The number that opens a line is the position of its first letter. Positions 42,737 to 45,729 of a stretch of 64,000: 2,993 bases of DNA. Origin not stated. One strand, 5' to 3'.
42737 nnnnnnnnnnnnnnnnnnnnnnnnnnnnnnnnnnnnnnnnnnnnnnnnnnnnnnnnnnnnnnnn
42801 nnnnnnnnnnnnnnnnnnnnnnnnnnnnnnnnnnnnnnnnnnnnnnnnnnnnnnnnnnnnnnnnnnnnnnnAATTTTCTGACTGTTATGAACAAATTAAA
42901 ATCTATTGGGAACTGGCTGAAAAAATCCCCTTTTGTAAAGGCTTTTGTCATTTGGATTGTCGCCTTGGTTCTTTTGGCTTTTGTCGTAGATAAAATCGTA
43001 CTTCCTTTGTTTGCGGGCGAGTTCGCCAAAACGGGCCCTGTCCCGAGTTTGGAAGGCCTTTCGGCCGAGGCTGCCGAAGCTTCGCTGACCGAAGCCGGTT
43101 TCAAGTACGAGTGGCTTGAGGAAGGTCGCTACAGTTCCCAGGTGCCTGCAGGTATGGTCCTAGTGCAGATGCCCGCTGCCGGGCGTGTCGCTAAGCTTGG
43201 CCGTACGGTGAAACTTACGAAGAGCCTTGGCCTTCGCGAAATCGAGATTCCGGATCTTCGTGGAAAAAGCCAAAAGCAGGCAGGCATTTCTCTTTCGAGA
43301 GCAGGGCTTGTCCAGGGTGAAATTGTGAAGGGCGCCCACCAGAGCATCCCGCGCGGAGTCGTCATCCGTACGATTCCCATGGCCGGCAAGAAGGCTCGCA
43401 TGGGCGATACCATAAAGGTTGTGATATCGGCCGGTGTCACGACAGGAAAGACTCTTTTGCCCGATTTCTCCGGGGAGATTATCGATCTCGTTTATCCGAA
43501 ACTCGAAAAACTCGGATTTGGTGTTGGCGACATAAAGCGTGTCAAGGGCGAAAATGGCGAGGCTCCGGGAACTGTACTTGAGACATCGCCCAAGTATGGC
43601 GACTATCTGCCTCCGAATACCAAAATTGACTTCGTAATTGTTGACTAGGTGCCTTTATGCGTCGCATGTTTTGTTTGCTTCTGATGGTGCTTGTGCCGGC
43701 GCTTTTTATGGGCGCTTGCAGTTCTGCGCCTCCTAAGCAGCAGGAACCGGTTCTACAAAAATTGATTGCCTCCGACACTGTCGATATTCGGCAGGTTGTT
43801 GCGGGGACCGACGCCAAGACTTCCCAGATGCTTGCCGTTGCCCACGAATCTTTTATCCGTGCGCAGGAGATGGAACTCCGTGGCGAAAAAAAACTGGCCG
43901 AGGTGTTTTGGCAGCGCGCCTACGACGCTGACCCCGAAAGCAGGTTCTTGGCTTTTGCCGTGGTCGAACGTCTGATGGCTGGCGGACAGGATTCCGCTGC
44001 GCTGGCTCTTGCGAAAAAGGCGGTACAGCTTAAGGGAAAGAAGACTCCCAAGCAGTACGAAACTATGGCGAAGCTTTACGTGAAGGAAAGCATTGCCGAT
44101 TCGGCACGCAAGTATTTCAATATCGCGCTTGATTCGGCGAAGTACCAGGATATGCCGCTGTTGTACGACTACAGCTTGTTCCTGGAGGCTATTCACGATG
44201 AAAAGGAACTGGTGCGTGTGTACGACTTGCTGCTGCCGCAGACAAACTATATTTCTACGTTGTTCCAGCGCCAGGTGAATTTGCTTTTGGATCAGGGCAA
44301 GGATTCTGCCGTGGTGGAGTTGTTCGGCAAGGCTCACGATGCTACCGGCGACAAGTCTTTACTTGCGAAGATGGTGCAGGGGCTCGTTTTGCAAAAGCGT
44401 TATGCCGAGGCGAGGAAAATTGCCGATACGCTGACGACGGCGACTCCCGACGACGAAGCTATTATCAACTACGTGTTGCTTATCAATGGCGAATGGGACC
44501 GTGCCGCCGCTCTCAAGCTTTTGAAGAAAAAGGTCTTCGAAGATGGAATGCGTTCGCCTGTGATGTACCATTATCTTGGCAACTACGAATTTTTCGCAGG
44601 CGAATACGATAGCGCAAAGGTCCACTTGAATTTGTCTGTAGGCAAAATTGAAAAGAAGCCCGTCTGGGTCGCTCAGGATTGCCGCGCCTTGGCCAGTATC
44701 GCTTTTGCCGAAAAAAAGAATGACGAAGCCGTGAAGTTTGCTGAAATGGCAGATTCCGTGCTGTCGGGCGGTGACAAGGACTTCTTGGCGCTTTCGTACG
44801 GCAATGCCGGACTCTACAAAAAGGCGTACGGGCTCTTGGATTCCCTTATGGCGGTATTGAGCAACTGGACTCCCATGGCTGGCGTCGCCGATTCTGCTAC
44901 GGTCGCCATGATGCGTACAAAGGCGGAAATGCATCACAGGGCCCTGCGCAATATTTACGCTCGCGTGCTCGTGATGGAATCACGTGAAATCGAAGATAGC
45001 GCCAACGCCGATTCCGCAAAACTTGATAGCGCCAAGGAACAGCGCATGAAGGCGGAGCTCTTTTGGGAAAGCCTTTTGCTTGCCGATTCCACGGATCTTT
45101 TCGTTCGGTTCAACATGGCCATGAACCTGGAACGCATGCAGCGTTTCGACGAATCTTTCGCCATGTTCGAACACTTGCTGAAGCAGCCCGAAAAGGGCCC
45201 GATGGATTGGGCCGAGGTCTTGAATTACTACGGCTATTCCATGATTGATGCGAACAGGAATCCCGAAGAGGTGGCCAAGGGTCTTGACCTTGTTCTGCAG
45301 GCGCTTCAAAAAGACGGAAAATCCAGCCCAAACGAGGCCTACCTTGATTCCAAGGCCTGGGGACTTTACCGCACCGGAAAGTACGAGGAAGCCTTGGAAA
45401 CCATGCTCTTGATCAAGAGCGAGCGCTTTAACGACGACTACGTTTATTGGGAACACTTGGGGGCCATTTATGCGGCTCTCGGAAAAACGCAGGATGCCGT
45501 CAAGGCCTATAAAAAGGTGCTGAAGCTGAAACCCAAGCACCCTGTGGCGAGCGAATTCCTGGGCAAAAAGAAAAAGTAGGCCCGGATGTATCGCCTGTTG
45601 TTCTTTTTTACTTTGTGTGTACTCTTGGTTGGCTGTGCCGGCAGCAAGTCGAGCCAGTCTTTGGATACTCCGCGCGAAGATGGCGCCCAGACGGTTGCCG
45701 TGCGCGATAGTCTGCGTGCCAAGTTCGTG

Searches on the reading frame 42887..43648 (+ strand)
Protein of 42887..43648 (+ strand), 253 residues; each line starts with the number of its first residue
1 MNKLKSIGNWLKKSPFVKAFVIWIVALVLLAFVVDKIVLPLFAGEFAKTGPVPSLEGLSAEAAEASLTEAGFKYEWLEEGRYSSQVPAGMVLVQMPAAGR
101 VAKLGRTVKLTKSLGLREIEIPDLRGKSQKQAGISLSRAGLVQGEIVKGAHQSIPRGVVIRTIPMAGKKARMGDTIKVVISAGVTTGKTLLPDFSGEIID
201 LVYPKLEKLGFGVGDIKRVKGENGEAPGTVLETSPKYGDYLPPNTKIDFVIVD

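Call 8: search_protein_families(library=pfam, proteins=[window:42887-43648:+], max_evalue=0.001)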
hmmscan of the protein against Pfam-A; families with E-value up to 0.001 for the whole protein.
window:42887-43648:+ (253 aa): 1 family
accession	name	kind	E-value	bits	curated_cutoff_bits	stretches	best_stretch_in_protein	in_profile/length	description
PF03793.24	PASTA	-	1e-29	102.7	23.2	3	52-111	3-61/64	PASTA domain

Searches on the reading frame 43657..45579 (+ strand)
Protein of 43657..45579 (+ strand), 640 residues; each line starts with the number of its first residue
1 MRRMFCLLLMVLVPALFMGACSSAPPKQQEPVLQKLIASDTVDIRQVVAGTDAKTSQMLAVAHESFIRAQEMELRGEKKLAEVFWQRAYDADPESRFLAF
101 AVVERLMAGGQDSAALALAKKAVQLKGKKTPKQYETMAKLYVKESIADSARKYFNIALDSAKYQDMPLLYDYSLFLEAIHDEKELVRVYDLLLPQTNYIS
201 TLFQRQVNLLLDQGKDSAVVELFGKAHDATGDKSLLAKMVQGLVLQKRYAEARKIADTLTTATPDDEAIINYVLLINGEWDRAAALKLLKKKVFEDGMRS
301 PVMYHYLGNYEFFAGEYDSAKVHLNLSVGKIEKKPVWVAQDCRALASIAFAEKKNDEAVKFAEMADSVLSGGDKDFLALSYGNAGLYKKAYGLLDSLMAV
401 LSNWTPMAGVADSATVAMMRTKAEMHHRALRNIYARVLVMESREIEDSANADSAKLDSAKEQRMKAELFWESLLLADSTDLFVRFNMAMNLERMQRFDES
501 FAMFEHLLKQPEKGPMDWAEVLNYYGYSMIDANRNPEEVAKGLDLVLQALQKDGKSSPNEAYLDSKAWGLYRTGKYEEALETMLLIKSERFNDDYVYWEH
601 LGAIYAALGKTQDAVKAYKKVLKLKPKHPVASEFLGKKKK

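Call 8: search_protein_families(library=pfam, proteins=[window:43657-45579:+], max_evalue=0.001)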
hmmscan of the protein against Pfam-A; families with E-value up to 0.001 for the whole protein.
window:43657-45579:+ (640 aa): 13 families
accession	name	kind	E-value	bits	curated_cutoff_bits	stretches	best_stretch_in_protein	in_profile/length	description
PF13428.12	TPR_14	-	2.3e-12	46.7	23.5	0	598-636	4-42/44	Tetratricopeptide repeat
PF07719.23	TPR_2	-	1.1e-09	38.1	27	1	597-628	3-34/34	Tetratricopeptide repeat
PF13424.12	TPR_12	-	4.1e-08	33.7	30.1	0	599-625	49-75/77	Tetratricopeptide repeat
PF00515.34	TPR_1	-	1.7e-06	28.1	27.8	1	598-628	4-34/34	Tetratricopeptide repeat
PF13414.12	TPR_11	-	3.3e-06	27.1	26.8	1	602-629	1-28/42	TPR repeat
PF14559.12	TPR_19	-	8.5e-06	26.4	25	0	211-268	2-60/68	Tetratricopeptide repeat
PF13374.12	TPR_10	-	1.7e-05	25.1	27.5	0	600-624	7-31/42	Tetratricopeptide repeat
PF12895.13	ANAPC3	-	4.1e-05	24.2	27.2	0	552-620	17-81/82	Anaphase-promoting complex, cyclosome, subunit 3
PF13176.12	TPR_7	-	6.1e-05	23.2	27.9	0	599-625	3-29/36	Tetratricopeptide repeat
PF13181.12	TPR_8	-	8.6e-05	22.9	25.7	1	597-628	3-34/34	Tetratricopeptide repeat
PF13432.12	TPR_16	-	0.00027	21.8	32.7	0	567-629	4-65/65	Tetratricopeptide repeat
PF09976.15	TPR_21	-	0.00028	21.1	25.5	1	571-626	124-177/193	Tetratricopeptide repeat-like domain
PF13174.12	TPR_6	-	0.00074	20.5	26.3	0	601-626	6-31/33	Tetratricopeptide repeat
